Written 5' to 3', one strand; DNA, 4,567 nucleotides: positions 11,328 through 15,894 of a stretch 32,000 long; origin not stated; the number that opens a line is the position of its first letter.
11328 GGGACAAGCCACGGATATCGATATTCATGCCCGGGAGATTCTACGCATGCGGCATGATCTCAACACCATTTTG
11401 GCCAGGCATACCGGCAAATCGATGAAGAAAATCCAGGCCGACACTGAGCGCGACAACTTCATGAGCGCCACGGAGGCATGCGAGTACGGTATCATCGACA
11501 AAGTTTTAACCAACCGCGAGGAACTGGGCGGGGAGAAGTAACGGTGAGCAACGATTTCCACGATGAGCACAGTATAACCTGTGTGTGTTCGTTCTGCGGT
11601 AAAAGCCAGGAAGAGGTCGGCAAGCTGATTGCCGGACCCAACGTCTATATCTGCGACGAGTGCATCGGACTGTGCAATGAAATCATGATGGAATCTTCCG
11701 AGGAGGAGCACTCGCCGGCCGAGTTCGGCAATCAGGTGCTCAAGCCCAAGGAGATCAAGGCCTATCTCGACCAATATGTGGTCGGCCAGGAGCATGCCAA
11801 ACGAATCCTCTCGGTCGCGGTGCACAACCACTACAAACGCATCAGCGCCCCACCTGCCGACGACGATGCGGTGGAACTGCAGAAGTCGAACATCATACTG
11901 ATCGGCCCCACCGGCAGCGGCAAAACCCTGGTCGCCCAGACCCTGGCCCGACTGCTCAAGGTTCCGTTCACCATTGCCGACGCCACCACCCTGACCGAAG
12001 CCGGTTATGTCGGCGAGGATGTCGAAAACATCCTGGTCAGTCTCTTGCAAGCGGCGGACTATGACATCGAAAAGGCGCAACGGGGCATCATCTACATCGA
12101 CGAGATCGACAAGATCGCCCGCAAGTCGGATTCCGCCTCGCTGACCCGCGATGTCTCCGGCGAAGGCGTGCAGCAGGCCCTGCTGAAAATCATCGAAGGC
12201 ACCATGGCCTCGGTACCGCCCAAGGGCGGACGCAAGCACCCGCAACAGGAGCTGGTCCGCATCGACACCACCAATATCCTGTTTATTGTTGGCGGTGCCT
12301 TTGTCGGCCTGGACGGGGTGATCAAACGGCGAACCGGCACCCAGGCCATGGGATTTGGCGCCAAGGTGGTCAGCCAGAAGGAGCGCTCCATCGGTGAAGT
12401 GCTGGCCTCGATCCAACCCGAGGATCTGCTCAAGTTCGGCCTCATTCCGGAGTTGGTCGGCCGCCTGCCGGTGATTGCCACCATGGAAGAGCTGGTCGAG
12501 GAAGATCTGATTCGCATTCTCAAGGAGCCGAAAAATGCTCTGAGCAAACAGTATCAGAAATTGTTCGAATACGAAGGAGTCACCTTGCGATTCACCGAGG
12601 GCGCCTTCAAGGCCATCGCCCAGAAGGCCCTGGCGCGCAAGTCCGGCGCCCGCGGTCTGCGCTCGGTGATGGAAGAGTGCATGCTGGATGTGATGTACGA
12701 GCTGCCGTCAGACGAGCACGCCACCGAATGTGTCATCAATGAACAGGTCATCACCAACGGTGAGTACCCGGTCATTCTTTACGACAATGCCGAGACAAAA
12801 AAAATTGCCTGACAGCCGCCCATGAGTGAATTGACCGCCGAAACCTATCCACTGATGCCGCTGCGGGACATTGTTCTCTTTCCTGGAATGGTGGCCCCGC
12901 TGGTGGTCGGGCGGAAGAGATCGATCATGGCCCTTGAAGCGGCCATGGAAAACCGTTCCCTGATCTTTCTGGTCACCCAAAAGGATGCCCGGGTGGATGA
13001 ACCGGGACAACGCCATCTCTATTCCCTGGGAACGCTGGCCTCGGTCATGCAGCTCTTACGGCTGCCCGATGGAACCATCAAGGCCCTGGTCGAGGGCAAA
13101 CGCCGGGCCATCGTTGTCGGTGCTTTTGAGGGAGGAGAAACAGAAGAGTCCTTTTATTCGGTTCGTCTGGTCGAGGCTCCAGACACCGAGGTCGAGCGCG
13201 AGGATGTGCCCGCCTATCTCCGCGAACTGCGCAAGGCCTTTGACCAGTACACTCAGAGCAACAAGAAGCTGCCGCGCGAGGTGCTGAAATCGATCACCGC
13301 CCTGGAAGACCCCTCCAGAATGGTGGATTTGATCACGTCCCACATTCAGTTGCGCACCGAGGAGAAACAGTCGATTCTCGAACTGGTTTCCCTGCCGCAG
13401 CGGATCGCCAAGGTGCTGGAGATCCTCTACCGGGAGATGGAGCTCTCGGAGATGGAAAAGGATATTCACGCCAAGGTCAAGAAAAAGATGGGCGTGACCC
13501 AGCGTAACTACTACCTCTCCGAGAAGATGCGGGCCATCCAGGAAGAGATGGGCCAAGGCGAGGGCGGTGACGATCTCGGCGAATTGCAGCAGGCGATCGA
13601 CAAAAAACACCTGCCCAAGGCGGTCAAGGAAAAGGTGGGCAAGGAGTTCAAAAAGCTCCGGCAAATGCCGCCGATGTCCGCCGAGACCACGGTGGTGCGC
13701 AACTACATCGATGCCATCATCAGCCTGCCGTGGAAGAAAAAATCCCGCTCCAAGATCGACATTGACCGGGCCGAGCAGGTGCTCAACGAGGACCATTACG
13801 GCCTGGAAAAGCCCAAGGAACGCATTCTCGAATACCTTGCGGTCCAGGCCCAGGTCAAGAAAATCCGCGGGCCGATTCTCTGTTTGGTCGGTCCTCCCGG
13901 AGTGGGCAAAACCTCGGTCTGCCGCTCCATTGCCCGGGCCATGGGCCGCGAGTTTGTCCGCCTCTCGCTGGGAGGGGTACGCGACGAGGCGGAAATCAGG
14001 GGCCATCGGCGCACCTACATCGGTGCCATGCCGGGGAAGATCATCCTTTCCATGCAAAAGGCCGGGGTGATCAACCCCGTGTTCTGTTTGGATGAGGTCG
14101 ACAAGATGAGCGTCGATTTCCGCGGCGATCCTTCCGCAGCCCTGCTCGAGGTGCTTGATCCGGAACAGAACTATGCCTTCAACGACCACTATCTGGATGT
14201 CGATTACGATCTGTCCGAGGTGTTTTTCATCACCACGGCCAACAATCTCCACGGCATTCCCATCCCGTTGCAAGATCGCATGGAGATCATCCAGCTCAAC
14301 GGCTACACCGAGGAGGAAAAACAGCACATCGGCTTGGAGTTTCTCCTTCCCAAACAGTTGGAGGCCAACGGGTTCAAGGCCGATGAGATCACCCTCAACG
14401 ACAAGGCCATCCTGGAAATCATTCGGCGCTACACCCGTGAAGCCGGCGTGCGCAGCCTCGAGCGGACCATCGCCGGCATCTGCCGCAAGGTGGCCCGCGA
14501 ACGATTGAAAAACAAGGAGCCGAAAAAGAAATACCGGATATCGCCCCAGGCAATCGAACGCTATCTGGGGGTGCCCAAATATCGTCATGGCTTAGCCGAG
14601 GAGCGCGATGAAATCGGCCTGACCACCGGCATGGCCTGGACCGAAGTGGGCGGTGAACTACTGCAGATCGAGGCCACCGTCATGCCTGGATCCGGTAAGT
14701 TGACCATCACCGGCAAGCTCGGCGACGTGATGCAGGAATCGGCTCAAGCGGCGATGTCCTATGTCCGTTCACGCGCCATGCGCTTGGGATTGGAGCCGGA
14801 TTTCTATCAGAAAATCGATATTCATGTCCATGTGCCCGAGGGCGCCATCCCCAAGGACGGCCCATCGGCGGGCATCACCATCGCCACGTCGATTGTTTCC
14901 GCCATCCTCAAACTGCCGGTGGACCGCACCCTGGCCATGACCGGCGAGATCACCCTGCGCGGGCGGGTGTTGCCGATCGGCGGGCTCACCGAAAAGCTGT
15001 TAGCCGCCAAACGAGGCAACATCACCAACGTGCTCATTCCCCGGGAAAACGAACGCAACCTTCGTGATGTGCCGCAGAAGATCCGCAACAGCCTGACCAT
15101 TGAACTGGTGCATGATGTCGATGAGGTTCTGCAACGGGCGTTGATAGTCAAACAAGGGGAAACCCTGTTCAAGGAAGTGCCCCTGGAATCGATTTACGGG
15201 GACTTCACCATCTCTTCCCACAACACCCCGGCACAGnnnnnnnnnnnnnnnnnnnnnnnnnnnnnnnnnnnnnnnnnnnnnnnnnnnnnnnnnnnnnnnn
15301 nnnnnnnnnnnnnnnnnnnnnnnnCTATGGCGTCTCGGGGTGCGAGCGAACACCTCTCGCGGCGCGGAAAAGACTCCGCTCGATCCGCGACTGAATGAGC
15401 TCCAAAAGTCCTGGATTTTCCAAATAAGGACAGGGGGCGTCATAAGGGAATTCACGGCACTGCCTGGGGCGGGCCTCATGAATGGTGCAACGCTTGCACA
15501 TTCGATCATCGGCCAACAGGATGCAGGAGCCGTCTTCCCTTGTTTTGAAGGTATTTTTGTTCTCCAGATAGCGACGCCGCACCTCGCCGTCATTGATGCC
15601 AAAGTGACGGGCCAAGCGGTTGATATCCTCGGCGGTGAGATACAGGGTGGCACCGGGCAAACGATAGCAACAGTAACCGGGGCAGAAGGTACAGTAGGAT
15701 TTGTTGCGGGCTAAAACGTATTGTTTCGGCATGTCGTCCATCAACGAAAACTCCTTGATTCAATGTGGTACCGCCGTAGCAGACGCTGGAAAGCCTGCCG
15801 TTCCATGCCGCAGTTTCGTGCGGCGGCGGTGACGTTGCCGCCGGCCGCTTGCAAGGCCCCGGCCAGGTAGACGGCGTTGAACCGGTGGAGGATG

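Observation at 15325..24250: Eight tightly coupled genes join an EII-less PTS (EI+HPr) to ThiL, an atypical dikinase, a Cys-phosphatase fusion, a sigma54 response regulator and a YkgJ protein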

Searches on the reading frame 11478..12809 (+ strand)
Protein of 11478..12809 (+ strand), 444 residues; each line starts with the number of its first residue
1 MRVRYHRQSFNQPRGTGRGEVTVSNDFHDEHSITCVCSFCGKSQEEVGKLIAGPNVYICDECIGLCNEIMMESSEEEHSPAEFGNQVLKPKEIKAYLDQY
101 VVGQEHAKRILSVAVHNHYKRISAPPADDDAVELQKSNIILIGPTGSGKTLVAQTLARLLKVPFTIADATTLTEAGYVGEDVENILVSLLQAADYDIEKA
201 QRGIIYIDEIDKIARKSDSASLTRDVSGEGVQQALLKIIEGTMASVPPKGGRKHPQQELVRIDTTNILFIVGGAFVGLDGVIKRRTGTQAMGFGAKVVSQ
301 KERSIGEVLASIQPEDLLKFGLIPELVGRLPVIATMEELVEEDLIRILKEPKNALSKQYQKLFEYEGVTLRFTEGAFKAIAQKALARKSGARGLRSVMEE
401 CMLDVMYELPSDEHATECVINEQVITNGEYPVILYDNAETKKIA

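Call 12: search_protein_families(library=pfam, proteins=[window:11478-12809:+], max_evalue=0.001)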
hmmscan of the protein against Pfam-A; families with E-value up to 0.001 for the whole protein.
window:11478-12809:+ (444 aa): 10 families
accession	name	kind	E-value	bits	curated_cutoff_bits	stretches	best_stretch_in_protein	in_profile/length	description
PF07724.20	AAA_2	-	5.3e-32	111.6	27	1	135-333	2-166/166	AAA domain (Cdc48 subfamily)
PF06689.19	zf-C4_ClpX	-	3.9e-19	68.7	27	1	37-72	3-39/39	ClpX C4-type zinc finger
PF00004.35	AAA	-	2.1e-15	57.8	21.2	1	139-266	1-109/131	ATPase family associated with various cellular activities (AAA)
PF10431.15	ClpB_D2-small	-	1e-11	45.2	21.9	1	339-414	1-72/81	C-terminal, D2-small domain, of ClpB protein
PF07728.20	AAA_5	-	2.2e-06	28.1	22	1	138-215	1-80/139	AAA domain (dynein-related subfamily)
PF01078.27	Mg_chelatase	-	3.4e-06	27.1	20.3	0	137-161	23-47/207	Magnesium chelatase, subunit ChlI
PF13401.12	AAA_22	-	9e-06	26.5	27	1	135-216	4-97/130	AAA domain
PF05496.18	RuvB_N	-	4.8e-05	23.6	27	1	97-217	6-100/159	Holliday junction DNA helicase RuvB P-loop domain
PF14532.12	Sigma54_activ_2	-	0.00036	21.2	25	0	133-217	18-85/138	Sigma-54 interaction domain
PF00158.32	Sigma54_activat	-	0.00052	20.2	20.2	0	132-158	18-44/168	Sigma-54 interaction domain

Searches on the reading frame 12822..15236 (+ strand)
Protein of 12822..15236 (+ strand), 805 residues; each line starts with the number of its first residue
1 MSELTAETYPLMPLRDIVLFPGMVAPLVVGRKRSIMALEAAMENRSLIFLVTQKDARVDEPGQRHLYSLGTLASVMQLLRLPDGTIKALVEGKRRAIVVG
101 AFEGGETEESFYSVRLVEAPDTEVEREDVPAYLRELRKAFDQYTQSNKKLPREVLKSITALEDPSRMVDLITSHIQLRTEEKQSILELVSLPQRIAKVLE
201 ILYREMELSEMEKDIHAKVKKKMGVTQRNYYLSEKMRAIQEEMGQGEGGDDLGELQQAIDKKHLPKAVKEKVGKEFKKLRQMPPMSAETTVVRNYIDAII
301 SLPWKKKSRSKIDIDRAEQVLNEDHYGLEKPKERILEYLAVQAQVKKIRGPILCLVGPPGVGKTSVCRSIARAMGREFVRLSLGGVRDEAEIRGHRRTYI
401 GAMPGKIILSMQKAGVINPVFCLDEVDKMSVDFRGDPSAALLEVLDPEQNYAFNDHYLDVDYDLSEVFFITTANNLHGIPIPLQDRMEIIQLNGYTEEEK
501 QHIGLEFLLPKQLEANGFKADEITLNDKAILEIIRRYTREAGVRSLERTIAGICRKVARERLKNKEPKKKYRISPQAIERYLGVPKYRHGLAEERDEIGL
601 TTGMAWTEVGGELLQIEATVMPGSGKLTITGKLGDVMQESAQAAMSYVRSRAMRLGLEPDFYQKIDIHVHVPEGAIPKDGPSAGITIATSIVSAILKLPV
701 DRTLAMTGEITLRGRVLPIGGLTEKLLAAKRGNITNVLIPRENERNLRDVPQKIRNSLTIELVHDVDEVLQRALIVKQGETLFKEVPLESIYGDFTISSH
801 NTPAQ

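Call 12: search_protein_families(library=pfam, proteins=[window:12822-15236:+], max_evalue=0.001)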
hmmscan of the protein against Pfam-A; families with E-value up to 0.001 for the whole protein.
window:12822-15236:+ (805 aa): 10 families
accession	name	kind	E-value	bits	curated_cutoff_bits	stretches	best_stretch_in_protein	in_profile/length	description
PF05362.19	Lon_C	-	3.7e-92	308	21.1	1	573-775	2-204/205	Lon protease (S16) C-terminal proteolytic domain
PF02190.22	LON_substr_bdg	-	1.5e-46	159.3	28.7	1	8-202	1-198/200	ATP-dependent protease La (LON) substrate-binding domain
PF00004.35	AAA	-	5.2e-22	79.1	21.2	1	353-492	1-128/131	ATPase family associated with various cellular activities (AAA)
PF22667.2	Lon_lid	-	6.6e-22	77.4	27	1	514-569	1-56/57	Lon protease AAA+ ATPase lid domain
PF13541.12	ChlI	-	3.5e-09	37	27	1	616-743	1-121/121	Subunit ChlI of Mg-chelatase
PF07728.20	AAA_5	-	3.4e-07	30.8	22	1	353-451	2-96/139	AAA domain (dynein-related subfamily)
PF08298.17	AAA_PrkA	-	4.3e-06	26.5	25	1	321-375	56-110/358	PrkA AAA domain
PF13238.12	AAA_18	-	1e-05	26.4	29.4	0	354-376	2-24/128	AAA domain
PF13191.12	AAA_16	-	1.7e-05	25.8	32.6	1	344-377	18-51/167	AAA ATPase domain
PF13401.12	AAA_22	-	0.0005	20.8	27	0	351-383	6-41/130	AAA domain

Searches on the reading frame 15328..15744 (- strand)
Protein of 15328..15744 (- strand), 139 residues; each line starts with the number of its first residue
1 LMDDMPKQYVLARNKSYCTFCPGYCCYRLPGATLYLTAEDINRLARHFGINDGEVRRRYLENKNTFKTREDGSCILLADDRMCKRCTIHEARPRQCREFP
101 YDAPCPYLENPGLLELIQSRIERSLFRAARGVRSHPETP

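Call 4: search_protein_families(library=pfam, proteins=[window:15328-15744:-], max_evalue=0.01)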
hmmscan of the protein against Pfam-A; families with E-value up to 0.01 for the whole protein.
window:15328-15744:- (139 aa): 1 family
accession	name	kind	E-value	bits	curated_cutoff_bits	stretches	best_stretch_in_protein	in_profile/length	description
PF03692.20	CxxCxxCC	-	3.8e-10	40.8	23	1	18-101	2-71/85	Putative zinc- or iron-chelating domain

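Call 16: search_protein_families(library=ncbifam, proteins=[window:15328-15741:-], max_evalue=0.001)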
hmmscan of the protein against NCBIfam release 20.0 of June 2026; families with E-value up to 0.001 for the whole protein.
window:15328-15741:- (138 aa): 0 families
